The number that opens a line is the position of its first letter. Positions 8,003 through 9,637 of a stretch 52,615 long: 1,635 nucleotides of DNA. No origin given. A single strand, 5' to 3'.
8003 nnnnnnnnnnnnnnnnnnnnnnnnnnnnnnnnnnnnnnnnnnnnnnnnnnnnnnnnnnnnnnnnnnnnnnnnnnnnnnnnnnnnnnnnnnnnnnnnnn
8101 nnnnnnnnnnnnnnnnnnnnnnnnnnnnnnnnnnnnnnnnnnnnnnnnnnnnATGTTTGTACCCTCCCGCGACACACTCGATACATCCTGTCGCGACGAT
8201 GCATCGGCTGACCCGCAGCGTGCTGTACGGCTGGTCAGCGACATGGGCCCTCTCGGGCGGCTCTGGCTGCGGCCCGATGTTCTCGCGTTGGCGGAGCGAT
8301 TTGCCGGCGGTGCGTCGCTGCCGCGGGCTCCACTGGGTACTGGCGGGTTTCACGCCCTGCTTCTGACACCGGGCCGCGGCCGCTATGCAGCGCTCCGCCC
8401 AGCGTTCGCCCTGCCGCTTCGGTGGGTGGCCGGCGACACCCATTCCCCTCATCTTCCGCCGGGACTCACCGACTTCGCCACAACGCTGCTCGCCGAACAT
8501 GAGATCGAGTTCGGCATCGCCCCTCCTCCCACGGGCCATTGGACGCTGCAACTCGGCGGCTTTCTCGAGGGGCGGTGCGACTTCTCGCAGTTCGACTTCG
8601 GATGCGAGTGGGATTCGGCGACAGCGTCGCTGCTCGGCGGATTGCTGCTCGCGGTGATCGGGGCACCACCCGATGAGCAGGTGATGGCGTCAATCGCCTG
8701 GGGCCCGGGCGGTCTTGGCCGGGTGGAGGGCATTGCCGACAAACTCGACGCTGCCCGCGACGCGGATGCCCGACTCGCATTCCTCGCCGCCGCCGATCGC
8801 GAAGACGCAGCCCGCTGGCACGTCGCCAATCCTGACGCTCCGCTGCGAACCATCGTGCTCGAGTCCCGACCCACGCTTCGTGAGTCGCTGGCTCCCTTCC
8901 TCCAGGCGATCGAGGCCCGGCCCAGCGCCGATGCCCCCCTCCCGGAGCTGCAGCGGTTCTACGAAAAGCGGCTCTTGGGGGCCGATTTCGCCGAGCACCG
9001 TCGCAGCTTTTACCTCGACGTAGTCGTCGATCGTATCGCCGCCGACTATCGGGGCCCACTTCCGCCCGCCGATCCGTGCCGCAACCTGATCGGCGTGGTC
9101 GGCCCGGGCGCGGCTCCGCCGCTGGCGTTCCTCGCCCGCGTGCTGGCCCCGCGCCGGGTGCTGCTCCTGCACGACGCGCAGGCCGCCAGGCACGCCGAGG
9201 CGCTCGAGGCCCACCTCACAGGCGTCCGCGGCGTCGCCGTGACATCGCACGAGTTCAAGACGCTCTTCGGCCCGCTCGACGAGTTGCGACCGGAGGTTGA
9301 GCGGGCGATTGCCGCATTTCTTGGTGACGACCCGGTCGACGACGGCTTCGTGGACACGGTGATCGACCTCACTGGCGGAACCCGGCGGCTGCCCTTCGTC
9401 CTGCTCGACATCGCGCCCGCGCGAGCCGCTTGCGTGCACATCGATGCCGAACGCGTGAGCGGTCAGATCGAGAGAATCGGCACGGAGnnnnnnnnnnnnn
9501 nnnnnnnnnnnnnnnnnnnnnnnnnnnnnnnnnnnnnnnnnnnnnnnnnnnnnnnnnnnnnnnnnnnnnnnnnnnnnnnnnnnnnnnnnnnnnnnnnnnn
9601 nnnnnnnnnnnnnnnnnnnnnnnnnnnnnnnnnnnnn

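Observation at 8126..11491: Single polypeptide combining putative signal generator (GGDD palm), sensor (CARF-like) and output (Lon-like protease)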

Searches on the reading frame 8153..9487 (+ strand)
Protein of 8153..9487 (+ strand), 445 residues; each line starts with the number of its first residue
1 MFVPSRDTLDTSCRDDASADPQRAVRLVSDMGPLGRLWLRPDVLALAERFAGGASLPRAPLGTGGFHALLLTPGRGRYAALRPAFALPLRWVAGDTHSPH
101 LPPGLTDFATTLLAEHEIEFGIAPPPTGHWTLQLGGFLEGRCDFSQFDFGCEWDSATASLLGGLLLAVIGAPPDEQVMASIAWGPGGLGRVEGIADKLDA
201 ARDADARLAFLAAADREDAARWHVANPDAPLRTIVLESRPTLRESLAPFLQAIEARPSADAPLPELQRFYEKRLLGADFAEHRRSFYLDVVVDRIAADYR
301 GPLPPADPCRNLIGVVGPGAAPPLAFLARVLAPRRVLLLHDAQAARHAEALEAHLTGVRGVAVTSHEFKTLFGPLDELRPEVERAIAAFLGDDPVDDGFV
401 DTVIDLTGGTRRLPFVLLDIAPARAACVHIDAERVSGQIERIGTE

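Call 45: search_solved_structures(query=A3, max_evalue=10, show_alignments=3)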
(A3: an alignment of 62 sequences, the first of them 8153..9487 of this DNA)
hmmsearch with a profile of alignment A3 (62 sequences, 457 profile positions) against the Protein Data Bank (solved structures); distinct sequences matched with E-value up to 10: 74 (the best 60 are shown).
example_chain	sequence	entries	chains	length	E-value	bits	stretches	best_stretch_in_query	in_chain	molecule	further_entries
5fsh_A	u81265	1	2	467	5.2e-11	45.4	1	284-452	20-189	CSM6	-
8jbb_A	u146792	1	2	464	5.8e-11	45.3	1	284-452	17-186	CRISPR system endoribonuclease Csm6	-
8jh1_A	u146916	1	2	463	7.2e-10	41.7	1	284-452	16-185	CRISPR system endoribonuclease Csm6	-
8jbc_A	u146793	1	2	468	9.9e-10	41.2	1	284-452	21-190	CRISPR system endoribonuclease Csm6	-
1z0e_A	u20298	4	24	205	3.2e-09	39.5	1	157-255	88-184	Putative protease La homolog type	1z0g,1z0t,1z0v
1z0w_A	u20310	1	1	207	3.3e-09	39.5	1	157-255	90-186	Putative protease La homolog type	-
1z0b_A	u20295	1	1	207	6.4e-09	38.5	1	158-255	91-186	Putative protease La homolog type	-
1z0c_A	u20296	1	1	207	1.2e-08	37.7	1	157-255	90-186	Putative protease La homolog type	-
8dvh_A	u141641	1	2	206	2e-08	36.9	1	155-229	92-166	Lon protease 2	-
7p6u_A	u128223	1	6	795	1.6e-07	34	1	120-247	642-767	Lon protease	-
8t64_A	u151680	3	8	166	3.7e-07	32.7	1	314-450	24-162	Cam1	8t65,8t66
4ypm_A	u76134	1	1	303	2.4e-06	30.1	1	135-250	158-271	Lon protease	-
5e7s_A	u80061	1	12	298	2.5e-06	30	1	135-245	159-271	Lon protease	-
1rr9_A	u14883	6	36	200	6.2e-06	28.7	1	163-256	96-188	ATP-dependent protease La | Lon protease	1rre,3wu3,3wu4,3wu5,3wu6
7fd4_B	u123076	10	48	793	6.2e-06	28.7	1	157-245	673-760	Lon protease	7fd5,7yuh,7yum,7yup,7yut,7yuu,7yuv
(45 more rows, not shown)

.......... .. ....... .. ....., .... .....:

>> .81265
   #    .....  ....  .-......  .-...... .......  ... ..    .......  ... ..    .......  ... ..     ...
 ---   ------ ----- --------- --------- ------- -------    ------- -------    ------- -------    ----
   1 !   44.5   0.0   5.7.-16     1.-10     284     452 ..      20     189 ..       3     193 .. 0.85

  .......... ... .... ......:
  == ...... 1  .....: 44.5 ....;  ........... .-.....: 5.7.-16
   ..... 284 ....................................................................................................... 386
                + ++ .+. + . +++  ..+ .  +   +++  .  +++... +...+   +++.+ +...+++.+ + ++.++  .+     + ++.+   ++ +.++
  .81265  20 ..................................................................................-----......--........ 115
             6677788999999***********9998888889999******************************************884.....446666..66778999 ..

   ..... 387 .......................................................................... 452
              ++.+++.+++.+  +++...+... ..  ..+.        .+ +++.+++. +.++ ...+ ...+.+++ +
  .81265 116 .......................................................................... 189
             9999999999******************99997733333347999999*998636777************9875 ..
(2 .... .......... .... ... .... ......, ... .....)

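Call 46: search_protein_families(library=pfam, alignment_id=A3, max_evalue=0.01)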
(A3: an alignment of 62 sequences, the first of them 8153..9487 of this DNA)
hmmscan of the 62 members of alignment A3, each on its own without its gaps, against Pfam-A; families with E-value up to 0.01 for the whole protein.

A. member 1, window:8153-9487:+ (445 aa): 0 families

B. families by the number of members that match (of 62 scanned): 2 families
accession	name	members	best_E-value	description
PF05362.19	Lon_C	3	0.0005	Lon protease (S16) C-terminal proteolytic domain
PF23400.1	CARF_Card1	3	0.0012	Card1 CARF domain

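Call 47: search_solved_structures(query=A3, max_evalue=1e-8, show_alignments=5)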
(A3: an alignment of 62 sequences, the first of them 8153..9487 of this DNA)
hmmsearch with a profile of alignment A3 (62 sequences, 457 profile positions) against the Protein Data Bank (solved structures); distinct sequences matched with E-value up to 1e-8: 7.
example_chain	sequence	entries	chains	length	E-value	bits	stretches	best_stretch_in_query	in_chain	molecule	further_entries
5fsh_A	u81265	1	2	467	5.2e-11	45.4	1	284-452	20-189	CSM6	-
8jbb_A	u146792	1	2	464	5.8e-11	45.3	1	284-452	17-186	CRISPR system endoribonuclease Csm6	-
8jh1_A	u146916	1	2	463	7.2e-10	41.7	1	284-452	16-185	CRISPR system endoribonuclease Csm6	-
8jbc_A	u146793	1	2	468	9.9e-10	41.2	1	284-452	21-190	CRISPR system endoribonuclease Csm6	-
1z0e_A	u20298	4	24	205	3.2e-09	39.5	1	157-255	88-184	Putative protease La homolog type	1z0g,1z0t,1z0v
1z0w_A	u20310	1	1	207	3.3e-09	39.5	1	157-255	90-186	Putative protease La homolog type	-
1z0b_A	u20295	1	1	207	6.4e-09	38.5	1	158-255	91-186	Putative protease La homolog type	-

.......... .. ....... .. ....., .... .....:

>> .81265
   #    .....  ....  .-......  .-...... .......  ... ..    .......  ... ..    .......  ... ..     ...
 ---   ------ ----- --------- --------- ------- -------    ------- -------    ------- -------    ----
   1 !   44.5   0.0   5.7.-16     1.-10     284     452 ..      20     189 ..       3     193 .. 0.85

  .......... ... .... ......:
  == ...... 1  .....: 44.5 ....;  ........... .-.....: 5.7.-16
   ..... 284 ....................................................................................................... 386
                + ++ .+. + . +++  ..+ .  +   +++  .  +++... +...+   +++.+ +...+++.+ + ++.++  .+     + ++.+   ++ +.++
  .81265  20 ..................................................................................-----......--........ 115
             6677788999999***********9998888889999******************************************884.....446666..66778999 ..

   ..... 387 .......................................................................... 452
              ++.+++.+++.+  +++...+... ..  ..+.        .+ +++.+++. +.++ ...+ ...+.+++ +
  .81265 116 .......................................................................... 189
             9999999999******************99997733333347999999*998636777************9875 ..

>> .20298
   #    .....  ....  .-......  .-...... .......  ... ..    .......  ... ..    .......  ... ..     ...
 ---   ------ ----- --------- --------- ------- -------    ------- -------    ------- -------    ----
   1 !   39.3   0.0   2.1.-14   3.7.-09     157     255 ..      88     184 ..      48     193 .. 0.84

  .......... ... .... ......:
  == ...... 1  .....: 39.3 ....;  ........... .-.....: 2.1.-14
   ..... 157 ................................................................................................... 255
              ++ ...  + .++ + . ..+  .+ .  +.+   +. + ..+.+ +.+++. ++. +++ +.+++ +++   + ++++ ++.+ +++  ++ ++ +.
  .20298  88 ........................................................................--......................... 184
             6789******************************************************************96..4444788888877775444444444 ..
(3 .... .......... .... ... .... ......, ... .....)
